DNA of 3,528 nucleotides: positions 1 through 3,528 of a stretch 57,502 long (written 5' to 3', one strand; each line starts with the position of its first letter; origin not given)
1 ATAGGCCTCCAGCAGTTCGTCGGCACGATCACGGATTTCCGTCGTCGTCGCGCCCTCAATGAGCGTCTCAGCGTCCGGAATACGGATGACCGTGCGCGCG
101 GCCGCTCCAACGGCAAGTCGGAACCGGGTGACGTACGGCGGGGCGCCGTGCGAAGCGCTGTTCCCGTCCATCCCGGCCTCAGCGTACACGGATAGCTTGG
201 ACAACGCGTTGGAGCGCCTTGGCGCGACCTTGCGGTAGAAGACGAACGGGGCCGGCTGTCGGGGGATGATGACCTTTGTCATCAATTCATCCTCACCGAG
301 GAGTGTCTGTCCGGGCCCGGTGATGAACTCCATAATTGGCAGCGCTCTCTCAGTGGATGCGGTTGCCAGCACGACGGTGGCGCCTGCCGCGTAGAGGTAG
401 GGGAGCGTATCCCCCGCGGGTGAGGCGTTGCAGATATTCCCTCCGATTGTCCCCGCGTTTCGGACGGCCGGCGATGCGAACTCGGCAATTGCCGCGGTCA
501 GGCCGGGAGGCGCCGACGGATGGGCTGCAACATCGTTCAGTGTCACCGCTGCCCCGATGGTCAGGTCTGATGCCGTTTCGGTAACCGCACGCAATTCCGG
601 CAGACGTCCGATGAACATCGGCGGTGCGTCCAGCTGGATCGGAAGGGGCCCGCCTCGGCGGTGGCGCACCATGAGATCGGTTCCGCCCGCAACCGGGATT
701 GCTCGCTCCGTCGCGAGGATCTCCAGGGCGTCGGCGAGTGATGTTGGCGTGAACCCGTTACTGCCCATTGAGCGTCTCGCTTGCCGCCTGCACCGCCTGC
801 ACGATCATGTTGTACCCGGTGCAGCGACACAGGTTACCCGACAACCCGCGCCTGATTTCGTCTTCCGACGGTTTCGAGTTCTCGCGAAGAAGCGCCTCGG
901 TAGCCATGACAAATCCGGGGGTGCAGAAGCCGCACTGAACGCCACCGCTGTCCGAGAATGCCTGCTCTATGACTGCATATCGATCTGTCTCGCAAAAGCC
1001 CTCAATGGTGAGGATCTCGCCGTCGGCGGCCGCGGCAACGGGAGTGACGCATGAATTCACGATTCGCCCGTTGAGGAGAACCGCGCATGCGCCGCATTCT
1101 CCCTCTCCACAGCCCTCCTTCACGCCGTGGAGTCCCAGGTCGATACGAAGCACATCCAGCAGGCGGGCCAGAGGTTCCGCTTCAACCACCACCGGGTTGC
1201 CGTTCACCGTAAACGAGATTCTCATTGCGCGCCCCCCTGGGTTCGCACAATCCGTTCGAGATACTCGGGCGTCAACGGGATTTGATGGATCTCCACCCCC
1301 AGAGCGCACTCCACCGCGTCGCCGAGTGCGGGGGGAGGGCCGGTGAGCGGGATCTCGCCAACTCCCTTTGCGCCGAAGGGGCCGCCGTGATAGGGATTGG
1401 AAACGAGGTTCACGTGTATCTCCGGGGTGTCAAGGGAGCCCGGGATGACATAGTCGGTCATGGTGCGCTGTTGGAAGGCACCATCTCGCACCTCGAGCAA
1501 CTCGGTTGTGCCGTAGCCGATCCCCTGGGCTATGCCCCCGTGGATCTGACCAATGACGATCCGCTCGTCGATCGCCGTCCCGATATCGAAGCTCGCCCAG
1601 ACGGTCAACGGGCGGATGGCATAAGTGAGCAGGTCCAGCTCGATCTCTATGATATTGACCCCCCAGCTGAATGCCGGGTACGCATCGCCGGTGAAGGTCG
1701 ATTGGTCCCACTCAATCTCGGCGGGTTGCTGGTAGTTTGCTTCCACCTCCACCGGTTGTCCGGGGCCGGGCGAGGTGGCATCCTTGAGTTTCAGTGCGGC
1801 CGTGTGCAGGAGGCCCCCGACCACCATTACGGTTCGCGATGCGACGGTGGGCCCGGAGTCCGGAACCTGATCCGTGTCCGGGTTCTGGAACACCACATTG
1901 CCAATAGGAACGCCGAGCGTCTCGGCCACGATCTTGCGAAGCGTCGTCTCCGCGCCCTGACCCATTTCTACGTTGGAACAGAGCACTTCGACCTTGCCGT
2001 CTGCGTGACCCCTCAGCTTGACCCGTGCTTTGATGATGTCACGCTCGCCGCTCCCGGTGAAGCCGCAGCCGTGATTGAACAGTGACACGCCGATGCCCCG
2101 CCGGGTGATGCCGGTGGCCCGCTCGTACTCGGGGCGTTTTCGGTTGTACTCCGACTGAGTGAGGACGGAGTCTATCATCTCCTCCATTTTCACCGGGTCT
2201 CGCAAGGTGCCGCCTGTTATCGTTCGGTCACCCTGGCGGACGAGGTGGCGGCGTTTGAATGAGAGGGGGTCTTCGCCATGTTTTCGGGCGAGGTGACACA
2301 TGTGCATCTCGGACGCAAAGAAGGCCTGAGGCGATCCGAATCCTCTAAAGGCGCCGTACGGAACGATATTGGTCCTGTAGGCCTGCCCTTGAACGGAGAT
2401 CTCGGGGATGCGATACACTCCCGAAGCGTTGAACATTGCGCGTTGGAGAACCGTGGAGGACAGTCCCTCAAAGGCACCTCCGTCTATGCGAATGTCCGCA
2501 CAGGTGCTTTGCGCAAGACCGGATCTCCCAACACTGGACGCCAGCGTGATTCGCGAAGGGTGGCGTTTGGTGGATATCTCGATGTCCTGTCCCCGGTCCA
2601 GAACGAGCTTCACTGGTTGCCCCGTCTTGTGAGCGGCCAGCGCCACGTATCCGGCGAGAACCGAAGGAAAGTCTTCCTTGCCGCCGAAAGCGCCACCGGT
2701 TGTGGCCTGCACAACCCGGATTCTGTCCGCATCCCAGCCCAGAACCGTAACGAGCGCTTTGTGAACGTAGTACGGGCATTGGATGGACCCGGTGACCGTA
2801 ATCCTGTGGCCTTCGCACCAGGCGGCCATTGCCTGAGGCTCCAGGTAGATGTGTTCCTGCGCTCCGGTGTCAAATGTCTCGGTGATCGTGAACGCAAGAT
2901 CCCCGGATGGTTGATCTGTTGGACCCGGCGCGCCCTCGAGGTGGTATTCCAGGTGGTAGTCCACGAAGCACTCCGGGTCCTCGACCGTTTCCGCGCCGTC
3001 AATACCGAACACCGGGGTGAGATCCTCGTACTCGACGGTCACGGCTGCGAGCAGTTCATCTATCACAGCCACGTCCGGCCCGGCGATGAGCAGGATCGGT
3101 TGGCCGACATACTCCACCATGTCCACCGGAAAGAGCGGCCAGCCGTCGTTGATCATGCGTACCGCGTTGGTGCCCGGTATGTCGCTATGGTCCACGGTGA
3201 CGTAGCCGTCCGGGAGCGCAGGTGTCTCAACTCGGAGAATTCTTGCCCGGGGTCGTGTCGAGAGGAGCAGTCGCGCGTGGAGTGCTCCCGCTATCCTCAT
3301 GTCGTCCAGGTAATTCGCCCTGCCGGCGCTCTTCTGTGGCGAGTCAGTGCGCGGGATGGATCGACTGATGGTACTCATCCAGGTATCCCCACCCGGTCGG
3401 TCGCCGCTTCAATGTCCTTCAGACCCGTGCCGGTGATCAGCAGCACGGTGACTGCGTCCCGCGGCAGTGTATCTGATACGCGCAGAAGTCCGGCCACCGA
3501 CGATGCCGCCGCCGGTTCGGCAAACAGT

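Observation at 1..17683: Thirteen-gene, translationally coupled purine/urate-type catabolic super-operon built from YgfK, SsnA, XDH, hydantoinase, YgeY, YgeW and PLP-enzyme families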

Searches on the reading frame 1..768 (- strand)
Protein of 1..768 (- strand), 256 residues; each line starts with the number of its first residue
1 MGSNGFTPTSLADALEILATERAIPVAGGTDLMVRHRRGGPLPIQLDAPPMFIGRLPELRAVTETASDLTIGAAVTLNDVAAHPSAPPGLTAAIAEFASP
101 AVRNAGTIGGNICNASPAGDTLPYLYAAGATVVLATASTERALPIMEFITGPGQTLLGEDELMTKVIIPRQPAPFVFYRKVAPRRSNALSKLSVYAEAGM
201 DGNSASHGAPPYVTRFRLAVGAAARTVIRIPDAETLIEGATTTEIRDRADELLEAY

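Call 6: search_protein_families(library=ncbifam, proteins=[window:1-768:-], max_evalue=0.00001)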
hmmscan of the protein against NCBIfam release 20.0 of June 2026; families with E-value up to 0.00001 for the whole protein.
window:1-768:- (256 aa): 7 families
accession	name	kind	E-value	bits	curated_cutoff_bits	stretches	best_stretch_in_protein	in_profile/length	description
NF043083.1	XdhB_XDHase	equivalog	1.7e-37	129.1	310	1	7-244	9-241/289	xanthine dehydrogenase subunit XdhB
TIGR02963.1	xanthine_xdhA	equivalog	2.8e-32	112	467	1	6-244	196-426/468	xanthine dehydrogenase small subunit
NF007427.0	PRK09971.1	equivalog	1e-30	107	287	1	8-242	10-239/292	xanthine dehydrogenase FAD-binding subunit XdhB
NF041019.1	glyceraldDH_beta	equivalog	8.7e-26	90.8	350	1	6-244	9-238/280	glyceraldehyde dehydrogenase subunit beta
TIGR03199.1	pucC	equivalog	2e-23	83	306.05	1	8-241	1-224/264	xanthine dehydrogenase subunit C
TIGR03195.1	4hydrxCoA_B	equivalog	2.9e-19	69.3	404.55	1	7-114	9-116/321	4-hydroxybenzoyl-CoA reductase subunit beta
TIGR03312.1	Se_sel_red_FAD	hypoth_equivalog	6.9e-11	41.8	241.5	1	6-170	5-155/257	molybdopterin-dependent oxidoreductase FAD-binding subunit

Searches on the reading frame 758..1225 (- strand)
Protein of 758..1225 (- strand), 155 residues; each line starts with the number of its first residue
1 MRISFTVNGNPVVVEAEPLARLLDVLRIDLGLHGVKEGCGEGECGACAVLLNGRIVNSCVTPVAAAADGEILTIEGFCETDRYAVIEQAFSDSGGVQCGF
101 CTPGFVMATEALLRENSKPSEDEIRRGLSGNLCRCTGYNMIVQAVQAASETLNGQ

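Call 6: search_protein_families(library=ncbifam, proteins=[window:758-1225:-], max_evalue=0.00001)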
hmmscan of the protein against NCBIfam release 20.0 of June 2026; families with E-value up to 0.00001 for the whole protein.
window:758-1225:- (155 aa): 11 families
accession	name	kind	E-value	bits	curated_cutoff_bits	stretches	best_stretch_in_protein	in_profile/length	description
NF043084.2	XdhC_XDHase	equivalog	1.7e-50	170.5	217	1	2-148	2-149/151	xanthine dehydrogenase subunit XdhC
NF041020.1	glyceraldDH_gamma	equivalog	7.9e-50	168.6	290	1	1-152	11-162/164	glyceraldehyde dehydrogenase subunit gamma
TIGR03198.1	pucE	equivalog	8e-49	165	254.3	1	3-148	4-148/151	xanthine dehydrogenase subunit E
NF007387.0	PRK09908.1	equivalog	6.9e-48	162.1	212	1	2-149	8-156/159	xanthine dehydrogenase iron sulfur-binding subunit XdhC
NF045668.1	pterin_aldehy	equivalog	3e-47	161.3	1100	1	4-154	4-157/905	molybdopterin-dependent aldehyde oxidoreductase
TIGR03311.1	Se_dep_XDH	equivalog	1.4e-46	159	830.45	1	4-153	2-148/848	selenium-dependent xanthine dehydrogenase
TIGR03193.1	4hydroxCoAred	equivalog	8.2e-46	155.6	257.8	1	7-148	6-147/148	4-hydroxybenzoyl-CoA reductase subunit gamma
TIGR02963.1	xanthine_xdhA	equivalog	4.4e-42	144.3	467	1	3-151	1-160/468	xanthine dehydrogenase small subunit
NF008514.0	PRK11433.1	equivalog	3.7e-34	118.1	322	1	1-150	51-215/218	aldehyde dehydrogenase iron-sulfur subunit PaoA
TIGR02969.1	mam_aldehyde_ox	subfamily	3.1e-29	101.2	1912.3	1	3-149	3-161/1330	aldehyde oxidase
TIGR03313.1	Se_sel_red_Mo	hypoth_equivalog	1.9e-16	59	1101.9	1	5-153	1-149/951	molybdopterin-dependent oxidoreductase Mo/Fe-S-binding subunit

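Call 16: find_encoding_contigs(protein=window:758-1225:-, flank=10000, max_places=6)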
Protein window:758-1225:- (155 aa): no gene with exactly this product is on record in the collection.

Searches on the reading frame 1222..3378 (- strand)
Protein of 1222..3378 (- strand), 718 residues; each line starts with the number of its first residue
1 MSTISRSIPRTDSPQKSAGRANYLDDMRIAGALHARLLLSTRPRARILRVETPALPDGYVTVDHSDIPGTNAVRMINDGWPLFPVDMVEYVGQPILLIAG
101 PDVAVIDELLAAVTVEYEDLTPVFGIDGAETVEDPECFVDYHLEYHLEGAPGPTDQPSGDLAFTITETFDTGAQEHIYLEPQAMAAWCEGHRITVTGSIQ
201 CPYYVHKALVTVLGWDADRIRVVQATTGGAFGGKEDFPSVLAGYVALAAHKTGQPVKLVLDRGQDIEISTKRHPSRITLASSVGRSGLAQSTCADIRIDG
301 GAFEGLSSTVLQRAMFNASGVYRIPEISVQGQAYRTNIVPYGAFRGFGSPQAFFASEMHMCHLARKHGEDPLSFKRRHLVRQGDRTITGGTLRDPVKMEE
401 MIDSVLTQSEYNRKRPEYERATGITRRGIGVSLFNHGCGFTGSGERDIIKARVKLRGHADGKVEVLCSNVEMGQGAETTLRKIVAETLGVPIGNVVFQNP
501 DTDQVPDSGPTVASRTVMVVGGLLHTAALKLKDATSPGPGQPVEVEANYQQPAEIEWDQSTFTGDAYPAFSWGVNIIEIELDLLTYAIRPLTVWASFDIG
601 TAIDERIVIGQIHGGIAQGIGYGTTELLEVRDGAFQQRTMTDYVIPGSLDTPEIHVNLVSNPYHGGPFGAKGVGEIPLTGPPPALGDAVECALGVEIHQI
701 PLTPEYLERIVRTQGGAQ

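Call 6: search_protein_families(library=ncbifam, proteins=[window:1222-3378:-], max_evalue=0.00001)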
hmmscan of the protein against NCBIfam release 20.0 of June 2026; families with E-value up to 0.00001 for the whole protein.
window:1222-3378:- (718 aa): 13 families
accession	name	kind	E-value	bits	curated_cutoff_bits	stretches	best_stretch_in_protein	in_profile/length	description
TIGR03196.1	pucD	equivalog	5.9e-108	362.2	783.65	2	4-528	3-535/763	xanthine dehydrogenase subunit D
TIGR03311.1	Se_dep_XDH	equivalog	4.7e-103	345.8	830.45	1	4-686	162-825/848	selenium-dependent xanthine dehydrogenase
NF043082.1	XdhA_XDHase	equivalog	7.2e-95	318.7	780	2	5-533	2-543/758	xanthine dehydrogenase subunit XdhA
TIGR02965.1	xanthine_xdhB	equivalog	2.2e-94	317.1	849.5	2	11-532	8-529/758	xanthine dehydrogenase molybdopterin binding subunit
TIGR03194.1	4hydrxCoA_A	equivalog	2.3e-86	290.8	994.55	2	8-533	1-527/746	4-hydroxybenzoyl-CoA reductase subunit alpha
NF007426.0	PRK09970.1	equivalog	2.2e-84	284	916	2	3-533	5-546/761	xanthine dehydrogenase molybdenum-binding subunit XdhA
NF045668.1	pterin_aldehy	equivalog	1.4e-82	278.2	1100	1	7-707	178-900/905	molybdopterin-dependent aldehyde oxidoreductase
NF041018.1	glyceraldDH_alpha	equivalog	9e-71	239.3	790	2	3-534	2-542/741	glyceraldehyde dehydrogenase subunit alpha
NF040766.1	CODH_aero_grp5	exception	1.1e-54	185.8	950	2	4-535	5-553/785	aerobic carbon-monoxide dehydrogenase large subunit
TIGR03313.1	Se_sel_red_Mo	hypoth_equivalog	4e-49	167.1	1101.9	2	165-533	375-743/951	molybdopterin-dependent oxidoreductase Mo/Fe-S-binding subunit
TIGR02969.1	mam_aldehyde_ox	subfamily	6e-49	166.5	1912.3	2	15-514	587-1081/1330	aldehyde oxidase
TIGR02416.1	CO_dehy_Mo_lg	equivalog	1.6e-47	162.2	991.15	2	18-562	7-582/770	aerobic carbon-monoxide dehydrogenase large subunit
NF041671.1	peri_hyde_PaoC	equivalog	1.5e-36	126.1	1180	2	3-509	17-508/735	aldehyde oxidoreductase molybdenum-binding subunit PaoC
